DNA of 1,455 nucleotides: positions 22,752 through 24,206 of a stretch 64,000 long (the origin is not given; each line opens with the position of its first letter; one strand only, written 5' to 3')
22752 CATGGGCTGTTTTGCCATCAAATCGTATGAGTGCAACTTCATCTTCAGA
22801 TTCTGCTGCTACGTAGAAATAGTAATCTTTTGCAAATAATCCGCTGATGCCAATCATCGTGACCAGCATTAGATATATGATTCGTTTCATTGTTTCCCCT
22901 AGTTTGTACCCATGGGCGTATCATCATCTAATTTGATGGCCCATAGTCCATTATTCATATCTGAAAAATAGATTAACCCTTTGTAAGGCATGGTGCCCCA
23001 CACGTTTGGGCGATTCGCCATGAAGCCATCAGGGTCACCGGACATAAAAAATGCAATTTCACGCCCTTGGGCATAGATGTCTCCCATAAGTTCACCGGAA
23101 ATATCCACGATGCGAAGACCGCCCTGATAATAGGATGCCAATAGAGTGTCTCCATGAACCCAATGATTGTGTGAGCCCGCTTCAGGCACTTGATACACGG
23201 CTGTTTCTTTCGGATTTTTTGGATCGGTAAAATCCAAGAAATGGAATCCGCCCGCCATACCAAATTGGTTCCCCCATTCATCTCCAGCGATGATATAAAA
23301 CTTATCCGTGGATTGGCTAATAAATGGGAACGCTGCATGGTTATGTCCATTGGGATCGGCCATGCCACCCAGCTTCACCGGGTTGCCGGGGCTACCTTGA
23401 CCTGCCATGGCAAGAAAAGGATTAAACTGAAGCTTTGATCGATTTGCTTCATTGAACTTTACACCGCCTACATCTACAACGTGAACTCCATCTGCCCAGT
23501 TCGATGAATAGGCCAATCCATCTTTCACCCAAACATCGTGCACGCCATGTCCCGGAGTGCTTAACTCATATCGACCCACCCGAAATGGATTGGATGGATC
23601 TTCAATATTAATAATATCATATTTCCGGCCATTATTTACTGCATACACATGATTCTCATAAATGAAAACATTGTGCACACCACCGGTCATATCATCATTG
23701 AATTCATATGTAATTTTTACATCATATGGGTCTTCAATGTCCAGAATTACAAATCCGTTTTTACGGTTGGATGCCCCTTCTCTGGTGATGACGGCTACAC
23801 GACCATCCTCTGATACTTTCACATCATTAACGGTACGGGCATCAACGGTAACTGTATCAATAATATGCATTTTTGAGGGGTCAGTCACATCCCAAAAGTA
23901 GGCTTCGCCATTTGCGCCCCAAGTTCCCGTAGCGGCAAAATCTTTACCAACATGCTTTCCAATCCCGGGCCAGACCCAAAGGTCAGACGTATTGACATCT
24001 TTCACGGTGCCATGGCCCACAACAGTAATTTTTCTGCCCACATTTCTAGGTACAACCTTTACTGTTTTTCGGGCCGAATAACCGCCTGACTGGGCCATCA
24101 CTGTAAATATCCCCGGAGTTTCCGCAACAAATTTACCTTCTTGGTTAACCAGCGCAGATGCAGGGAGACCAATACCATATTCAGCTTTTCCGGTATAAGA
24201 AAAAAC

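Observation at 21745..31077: Five-gene secreted cytochrome c / beta-propeller cluster: candidate uncharacterised extracytoplasmic redox module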

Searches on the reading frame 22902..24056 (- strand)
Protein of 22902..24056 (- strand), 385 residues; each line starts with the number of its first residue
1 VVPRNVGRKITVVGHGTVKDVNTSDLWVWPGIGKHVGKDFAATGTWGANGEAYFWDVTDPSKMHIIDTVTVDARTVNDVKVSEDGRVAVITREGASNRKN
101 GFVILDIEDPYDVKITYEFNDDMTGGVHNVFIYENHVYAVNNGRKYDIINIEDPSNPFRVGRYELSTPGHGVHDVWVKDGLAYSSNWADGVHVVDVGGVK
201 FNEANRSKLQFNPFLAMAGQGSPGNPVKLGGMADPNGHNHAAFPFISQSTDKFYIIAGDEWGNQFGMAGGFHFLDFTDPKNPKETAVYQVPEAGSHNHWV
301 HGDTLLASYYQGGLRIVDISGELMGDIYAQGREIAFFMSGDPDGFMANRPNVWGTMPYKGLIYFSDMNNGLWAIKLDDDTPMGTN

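Call 30: search_protein_representatives(protein=window:22902-24056:-)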
Query: 385 residues. Proteins with E-value up to 0.001 (for the whole library): 8077; up to 1e-10: 1997; up to 1e-30: 161. The best 150 are listed.
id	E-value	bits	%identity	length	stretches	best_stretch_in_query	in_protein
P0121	2.1e-150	517.6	61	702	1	3-385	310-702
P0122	1.6e-134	465.3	62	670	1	2-376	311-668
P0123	1.2e-132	459.1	61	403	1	1-378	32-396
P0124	3.2e-124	431.4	59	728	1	1-379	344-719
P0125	7.5e-124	430.2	59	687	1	3-377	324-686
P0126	5.5e-123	427.3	58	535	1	2-377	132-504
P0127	7.3e-120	417.0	60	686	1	2-383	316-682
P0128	3.0e-111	388.7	56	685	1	1-377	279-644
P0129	6.8e-96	338.1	49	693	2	1-274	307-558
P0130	1.1e-89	317.6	47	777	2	3-260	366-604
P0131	1.5e-89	317.2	50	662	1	4-378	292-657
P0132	7.0e-87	308.4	64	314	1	2-260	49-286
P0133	8.8e-85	301.5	46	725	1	2-378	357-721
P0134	1.3e-81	291.0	56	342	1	63-360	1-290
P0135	2.9e-81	289.9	68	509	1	3-193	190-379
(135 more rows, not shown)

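Call 37: find_related_loci(query=A2, collection=genome_contigs, flank=10000)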
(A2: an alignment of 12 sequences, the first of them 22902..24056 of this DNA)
Query A2 (385 aa) in genome_contigs; peptide patterns used: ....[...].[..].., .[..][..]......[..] (x = any residue, [..] = any of these).
599 stretches matched a pattern (row limit reached: there are more); 591 encode a relative of the query (tblastn E <= 1e-3); the best 80 are kept; 79 distinct loci.
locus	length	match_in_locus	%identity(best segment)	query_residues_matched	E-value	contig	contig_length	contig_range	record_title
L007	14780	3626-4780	97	1-385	0e+0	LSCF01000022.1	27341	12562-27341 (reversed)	Marinimicrobia bacterium TCS55 contig22, whole genome shotgun sequence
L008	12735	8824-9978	95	1-385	0e+0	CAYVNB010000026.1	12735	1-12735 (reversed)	MAG TPA_asm: uncultured bacterium isolate binchicken_co46_196 genome assembly, contig: NODE_9494_length_12735_cov_9.8408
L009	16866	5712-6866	89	1-385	0e+0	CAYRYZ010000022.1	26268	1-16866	MAG TPA_asm: uncultured bacterium isolate binchicken_co267_180 genome assembly, contig: NODE_898_length_26268_cov_26.983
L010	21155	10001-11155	85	1-385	0e+0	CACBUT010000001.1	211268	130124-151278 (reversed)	uncultured Candidatus Marinimicrobia bacterium isolate AG-359-L04 genome assembly, contig: AG-359-L04_NODE_1, whole geno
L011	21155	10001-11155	85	1-385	0e+0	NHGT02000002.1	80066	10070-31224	MAG: bacterium TMED144 isolate TMED144 57007, whole genome shotgun sequence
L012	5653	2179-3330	78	1-385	0e+0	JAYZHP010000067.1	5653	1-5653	MAG: Candidatus Neomarinimicrobiota bacterium isolate XB_MAG215 DB_MAG215_0067, whole genome shotgun sequence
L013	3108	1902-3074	72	1-385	0e+0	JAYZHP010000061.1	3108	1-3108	MAG: Candidatus Neomarinimicrobiota bacterium isolate XB_MAG215 DB_MAG215_0061, whole genome shotgun sequence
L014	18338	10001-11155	90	1-385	0e+0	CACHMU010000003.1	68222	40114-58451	uncultured Candidatus Marinimicrobia bacterium isolate AG-426-L02 genome assembly, contig: AG-426-L02_NODE_3, whole geno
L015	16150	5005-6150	75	3-376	0e+0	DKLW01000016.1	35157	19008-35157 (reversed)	MAG TPA_asm: Candidatus Marinimicrobia bacterium UBA6630 UBA6630_contig_34859, whole genome shotgun sequence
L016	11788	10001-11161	72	1-379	0e+0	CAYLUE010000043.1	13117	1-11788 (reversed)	MAG TPA_asm: uncultured bacterium isolate binchicken_co46_631 genome assembly, contig: NODE_9131_length_13117_cov_9.6871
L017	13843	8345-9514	71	3-384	0e+0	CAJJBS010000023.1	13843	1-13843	MAG: Marinimicrobia bacterium TCS55 isolate FRAM18_bin348 genome assembly, contig: FRAM18_bin348-23, whole genome shotgu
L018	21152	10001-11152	71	1-376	0e+0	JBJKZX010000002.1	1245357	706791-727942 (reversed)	MAG: Candidatus Neomarinimicrobiota bacterium isolate LRMED-177 Marinisomatales-LRMED-177-C2, whole genome shotgun seque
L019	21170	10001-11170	71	3-384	0e+0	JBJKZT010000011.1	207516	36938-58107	MAG: Candidatus Neomarinimicrobiota bacterium isolate LRMED-173 Marinisomatales-LRMED-173-C2, whole genome shotgun seque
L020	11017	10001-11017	74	1-330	4e-169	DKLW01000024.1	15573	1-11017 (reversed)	MAG TPA_asm: Candidatus Marinimicrobia bacterium UBA6630 UBA6630_contig_19153, whole genome shotgun sequence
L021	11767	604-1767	64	1-378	2e-168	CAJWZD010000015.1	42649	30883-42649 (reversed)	MAG TPA_asm: uncultured Candidatus Marinimicrobia bacterium isolate ERR318620_bin.68_MetaBAT_v2.12.1_MAG genome assembly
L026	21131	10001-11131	62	1-385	5e-153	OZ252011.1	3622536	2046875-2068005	MAG: Balneolaceae bacterium isolate 59dcda40-21a9-4742-98ce-81c8572a6808 genome assembly, chromosome: 1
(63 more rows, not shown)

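Call 41: find_homologous_proteins(query=A1, max_evalue=1e-10)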
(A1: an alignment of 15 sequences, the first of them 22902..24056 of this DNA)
Query A1 (15 sequences) (385 aa, profile of the alignment): 6431 proteins with E <= 1e-10 among 8000 candidates; the best 120 are listed.
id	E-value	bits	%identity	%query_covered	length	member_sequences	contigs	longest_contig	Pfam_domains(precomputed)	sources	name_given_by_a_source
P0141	1.5e-168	578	40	98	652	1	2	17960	PF08309.18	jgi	jgi:hypothetical protein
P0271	8.4e-164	563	45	98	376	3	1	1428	PF08309.18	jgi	jgi:hypothetical protein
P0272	2.8e-163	561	45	97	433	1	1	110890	PF08309.18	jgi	jgi:hypothetical protein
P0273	3.6e-163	560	62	98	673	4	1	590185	PF02368.25,PF08309.18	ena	-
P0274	6.9e-163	560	43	97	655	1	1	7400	PF08309.18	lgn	-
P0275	8.7e-163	559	57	99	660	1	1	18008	PF02368.25,PF08309.18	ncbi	-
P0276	2.9e-162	558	44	97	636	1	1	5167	PF08309.18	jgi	jgi:hypothetical protein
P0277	4.9e-162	557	44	97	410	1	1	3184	PF08309.18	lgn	-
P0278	2.1e-161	555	61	98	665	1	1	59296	PF02368.25,PF08309.18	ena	-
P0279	2.5e-161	554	45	98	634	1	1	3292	PF08309.18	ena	-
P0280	2.9e-161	554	60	98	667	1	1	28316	PF02368.25,PF08309.18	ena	-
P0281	2.9e-161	554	56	98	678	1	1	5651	PF08309.18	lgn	-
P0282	4.2e-161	554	62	98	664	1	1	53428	PF02368.25,PF08309.18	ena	-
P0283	6.8e-161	553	46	97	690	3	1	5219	PF08309.18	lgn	-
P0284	8.7e-161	553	45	97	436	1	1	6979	PF08309.18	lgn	-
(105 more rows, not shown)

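Call 48: predict_structure(alignment_id=A3)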
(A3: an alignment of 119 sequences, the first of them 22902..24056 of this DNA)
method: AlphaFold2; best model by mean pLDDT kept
length: 385 residues; sequences in the alignment: 119
mean_pLDDT: 91.8   pTM: 0.91
mean pLDDT of the five models: 91.8, 91.7, 91.6, 91.4, 91.4
residues with pLDDT >= 90: 310; 70-90: 53; 50-70: 14; < 50: 8
segments of 3 or more residues with pLDDT < 50: 379-385
pLDDT, mean of each block of 10 residues (from residue 1): 72 97 97 98 94 98 98 94 97 88 97 97 84 96 90 97 90 94 95 93 59 91 97 90 93 94 90 96 96 94 95 95 94 94 94 96 97 82 38
secondary structure, 60 per line:
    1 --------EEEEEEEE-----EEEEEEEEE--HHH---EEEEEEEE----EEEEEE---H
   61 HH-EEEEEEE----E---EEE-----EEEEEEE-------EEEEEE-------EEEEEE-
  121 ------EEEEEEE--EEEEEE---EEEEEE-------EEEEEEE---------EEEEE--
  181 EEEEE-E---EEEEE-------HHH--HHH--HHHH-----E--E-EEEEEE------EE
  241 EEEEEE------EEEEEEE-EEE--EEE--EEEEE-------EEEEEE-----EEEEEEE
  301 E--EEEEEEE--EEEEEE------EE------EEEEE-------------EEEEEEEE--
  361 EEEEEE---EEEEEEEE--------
elements in order: E9-16 E22-30 E39-46 E51-56 E64-70 E79-81 E87-93 E101-106 E114-119 E127-133 E136-141 E145-150 E158-164 E174-178 E181-185 E191-195 H213-216 E227-232 E239-246 E253-259 E261-263 E266-268 E271-275 E283-288 E294-301 E304-310 E313-318 E333-337 E351-358 E361-366 E370-377

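Call 52: fold_search(model_id=the predicted structure, library=pdb)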
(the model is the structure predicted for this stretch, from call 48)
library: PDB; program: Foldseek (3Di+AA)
matches with E <= 10: 1429; with E <= 0.001: 1046
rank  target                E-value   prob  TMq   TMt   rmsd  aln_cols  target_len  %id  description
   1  5hrm_B                7.6e-13  1.00  0.69  0.55   5.2       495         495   14  Crystal structure of phosphotriesterase from Sphingobium sp. TCM1 (released 2016-07-13)
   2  5hrm_A                1.6e-12  1.00  0.69  0.55   5.0       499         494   15  Crystal structure of phosphotriesterase from Sphingobium sp. TCM1 (released 2016-07-13)
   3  6e29_A                8.0e-10  1.00  0.59  0.68   5.8       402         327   11  Crystal structure of Myceliophteria_thermophila Cps50 (Swd1) beta-propeller domain (released 2018-07-25)
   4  6m92_A                1.6e-09  1.00  0.61  0.59   5.0       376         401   10  Monophosphorylated pSer33 b-Catenin peptide, b-TrCP/Skp1, NRX-2663 ternary complex (released 2019-04-03)
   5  6e29_B                1.9e-09  1.00  0.55  0.65   6.5       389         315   12  Crystal structure of Myceliophteria_thermophila Cps50 (Swd1) beta-propeller domain (released 2018-07-25)
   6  6m90_A                2.1e-09  1.00  0.61  0.58   5.0       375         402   10  Monophosphorylated pSer33 b-Catenin peptide, b-TrCP/Skp1, NRX-2776 ternary complex (released 2019-04-03)
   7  7a5p_z                2.5e-09  1.00  0.58  0.50   5.2       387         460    8  Human C Complex Spliceosome - Medium-resolution PERIPHERY (released 2020-10-14)
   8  6pbg                  2.8e-09  1.00  0.65  0.81   5.1       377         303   11  Crystal structure of WD-repeat domain of human coatomer subunit Alpha (COPA) (released 2019-06-26)
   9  7t1y_B                3.2e-09  1.00  0.53  0.47   8.1       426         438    9  Structure of the Fbw7-Skp1-MycCdegron complex (released 2022-02-16)
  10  9rsd_7                3.4e-09  1.00  0.57  0.57   5.7       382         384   12  Ternary complex of a charged molecular glue degrader ZZ1-SO2H, BRD4(BD1) neosubstrate, and the CTLH E3 ligase receptor (released 2026-04-08)
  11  3mxx                  3.4e-09  1.00  0.55  0.66   6.6       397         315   13  Crystal structure of WDR5 mutant (S62A) (released 2010-10-20)
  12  8f1g_A                3.5e-09  1.00  0.54  0.67   6.5       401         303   14  Crystal structure of human WDR5 in complex with compound WM662 (released 2023-01-11)
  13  2cnx_A                3.7e-09  1.00  0.61  0.75   4.5       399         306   12  WDR5 and Histone H3 Lysine 4 dimethyl complex at 2.1 angstrom (released 2006-07-03)
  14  3n0d                  3.9e-09  1.00  0.54  0.64   6.6       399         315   13  Crystal structure of WDR5 mutant (W330F) (released 2010-10-20)
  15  8q1n_A                4.1e-09  1.00  0.61  0.72   5.8       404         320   13  Cyclic peptide binder of the WBM-site of WDR5 (released 2023-09-06)
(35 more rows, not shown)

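Call 53: search_solved_structures(query=A1, max_evalue=10, show_alignments=3)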
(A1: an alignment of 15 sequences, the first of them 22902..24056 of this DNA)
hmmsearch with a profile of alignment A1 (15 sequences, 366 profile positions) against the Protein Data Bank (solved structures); distinct sequences matched with E-value up to 10: 5.
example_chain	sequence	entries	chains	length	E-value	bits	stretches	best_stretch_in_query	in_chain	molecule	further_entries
5hrm_A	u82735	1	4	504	1.2e-08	37.2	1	100-167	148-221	Haloalkylphosphorus hydrolase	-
5ioj_A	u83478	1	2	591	3e-08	35.8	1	100-167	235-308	Haloalkylphosphorus hydrolase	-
28nt_W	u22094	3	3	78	0.28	12.9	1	273-317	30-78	Large ribosomal subunit protein bL28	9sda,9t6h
9dx1_F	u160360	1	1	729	1.3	10.7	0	13-86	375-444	GATOR2 complex protein WDR24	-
7uhy_C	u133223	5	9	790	1.8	10.2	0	13-86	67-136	GATOR complex protein WDR24 | GATOR2 complex protein WDR24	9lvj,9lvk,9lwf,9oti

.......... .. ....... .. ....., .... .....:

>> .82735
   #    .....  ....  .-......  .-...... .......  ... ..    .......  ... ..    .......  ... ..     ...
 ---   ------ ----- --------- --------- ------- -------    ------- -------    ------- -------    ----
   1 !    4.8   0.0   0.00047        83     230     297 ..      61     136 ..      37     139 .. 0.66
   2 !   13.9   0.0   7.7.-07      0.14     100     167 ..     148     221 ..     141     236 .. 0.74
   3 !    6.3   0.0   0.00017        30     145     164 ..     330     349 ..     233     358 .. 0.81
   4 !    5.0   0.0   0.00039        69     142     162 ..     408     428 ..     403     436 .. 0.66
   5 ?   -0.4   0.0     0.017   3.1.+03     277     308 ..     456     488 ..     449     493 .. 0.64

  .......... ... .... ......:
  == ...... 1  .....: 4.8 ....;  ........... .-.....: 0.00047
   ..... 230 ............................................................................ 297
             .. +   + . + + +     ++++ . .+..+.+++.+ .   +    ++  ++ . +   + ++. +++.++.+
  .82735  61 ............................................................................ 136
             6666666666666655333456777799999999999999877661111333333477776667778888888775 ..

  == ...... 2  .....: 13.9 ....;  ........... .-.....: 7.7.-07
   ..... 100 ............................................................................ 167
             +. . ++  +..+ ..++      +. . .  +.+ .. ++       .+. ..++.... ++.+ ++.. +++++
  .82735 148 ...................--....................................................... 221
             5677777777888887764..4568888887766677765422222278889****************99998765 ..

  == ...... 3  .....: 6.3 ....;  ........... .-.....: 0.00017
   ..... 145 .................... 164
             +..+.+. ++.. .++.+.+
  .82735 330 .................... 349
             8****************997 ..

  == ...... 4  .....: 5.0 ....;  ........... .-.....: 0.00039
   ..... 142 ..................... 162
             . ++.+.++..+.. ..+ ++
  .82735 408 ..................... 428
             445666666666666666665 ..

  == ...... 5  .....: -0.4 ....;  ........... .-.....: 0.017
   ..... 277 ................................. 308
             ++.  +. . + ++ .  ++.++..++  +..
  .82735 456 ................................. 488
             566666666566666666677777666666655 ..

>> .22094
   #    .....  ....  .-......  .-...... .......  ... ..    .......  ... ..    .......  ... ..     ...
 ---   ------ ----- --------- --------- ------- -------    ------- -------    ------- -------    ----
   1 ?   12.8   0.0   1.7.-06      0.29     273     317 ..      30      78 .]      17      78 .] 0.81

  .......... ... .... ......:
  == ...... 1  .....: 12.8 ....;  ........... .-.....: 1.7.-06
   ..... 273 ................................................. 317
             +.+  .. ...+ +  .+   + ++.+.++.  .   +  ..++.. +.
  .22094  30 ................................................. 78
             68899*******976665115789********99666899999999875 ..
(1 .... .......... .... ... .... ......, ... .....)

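Call 60: search_solved_structures(query=A3, max_evalue=0.01, show_alignments=1)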
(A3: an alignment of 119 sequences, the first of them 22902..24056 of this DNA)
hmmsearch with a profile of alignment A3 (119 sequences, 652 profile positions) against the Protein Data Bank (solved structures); distinct sequences matched with E-value up to 0.01: 10.
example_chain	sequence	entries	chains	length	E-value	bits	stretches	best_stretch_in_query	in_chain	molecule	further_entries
9ifo_A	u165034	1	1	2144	7e-17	64.4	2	25-198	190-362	Teneurin-Like Protein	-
9pt5_A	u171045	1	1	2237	7.9e-17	64.3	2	25-198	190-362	Teneurin-like protein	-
7x30_P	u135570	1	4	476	2.8e-07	32.7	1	21-199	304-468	Hoc-like protein ORF90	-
8gyr_B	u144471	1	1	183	4.9e-07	31.9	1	24-193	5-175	LigA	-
8gyr_A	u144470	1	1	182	7.2e-07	31.4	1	23-188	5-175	Leptospira Immunoglobulin-like protein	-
4uid_A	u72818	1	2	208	1.2e-06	30.7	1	123-298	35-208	SURFACE LAYER PROTEIN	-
5hrm_A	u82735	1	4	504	7.8e-06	28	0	382-447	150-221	Haloalkylphosphorus hydrolase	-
5ioj_A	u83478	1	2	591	1.5e-05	27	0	382-447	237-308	Haloalkylphosphorus hydrolase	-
7quz_AAA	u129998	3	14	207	2.7e-05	26.2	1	23-123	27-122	Beta-1,3-glucanase bglH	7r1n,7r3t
6n1a_A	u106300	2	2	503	0.00019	23.4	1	72-198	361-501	Carbohydrate-binding protein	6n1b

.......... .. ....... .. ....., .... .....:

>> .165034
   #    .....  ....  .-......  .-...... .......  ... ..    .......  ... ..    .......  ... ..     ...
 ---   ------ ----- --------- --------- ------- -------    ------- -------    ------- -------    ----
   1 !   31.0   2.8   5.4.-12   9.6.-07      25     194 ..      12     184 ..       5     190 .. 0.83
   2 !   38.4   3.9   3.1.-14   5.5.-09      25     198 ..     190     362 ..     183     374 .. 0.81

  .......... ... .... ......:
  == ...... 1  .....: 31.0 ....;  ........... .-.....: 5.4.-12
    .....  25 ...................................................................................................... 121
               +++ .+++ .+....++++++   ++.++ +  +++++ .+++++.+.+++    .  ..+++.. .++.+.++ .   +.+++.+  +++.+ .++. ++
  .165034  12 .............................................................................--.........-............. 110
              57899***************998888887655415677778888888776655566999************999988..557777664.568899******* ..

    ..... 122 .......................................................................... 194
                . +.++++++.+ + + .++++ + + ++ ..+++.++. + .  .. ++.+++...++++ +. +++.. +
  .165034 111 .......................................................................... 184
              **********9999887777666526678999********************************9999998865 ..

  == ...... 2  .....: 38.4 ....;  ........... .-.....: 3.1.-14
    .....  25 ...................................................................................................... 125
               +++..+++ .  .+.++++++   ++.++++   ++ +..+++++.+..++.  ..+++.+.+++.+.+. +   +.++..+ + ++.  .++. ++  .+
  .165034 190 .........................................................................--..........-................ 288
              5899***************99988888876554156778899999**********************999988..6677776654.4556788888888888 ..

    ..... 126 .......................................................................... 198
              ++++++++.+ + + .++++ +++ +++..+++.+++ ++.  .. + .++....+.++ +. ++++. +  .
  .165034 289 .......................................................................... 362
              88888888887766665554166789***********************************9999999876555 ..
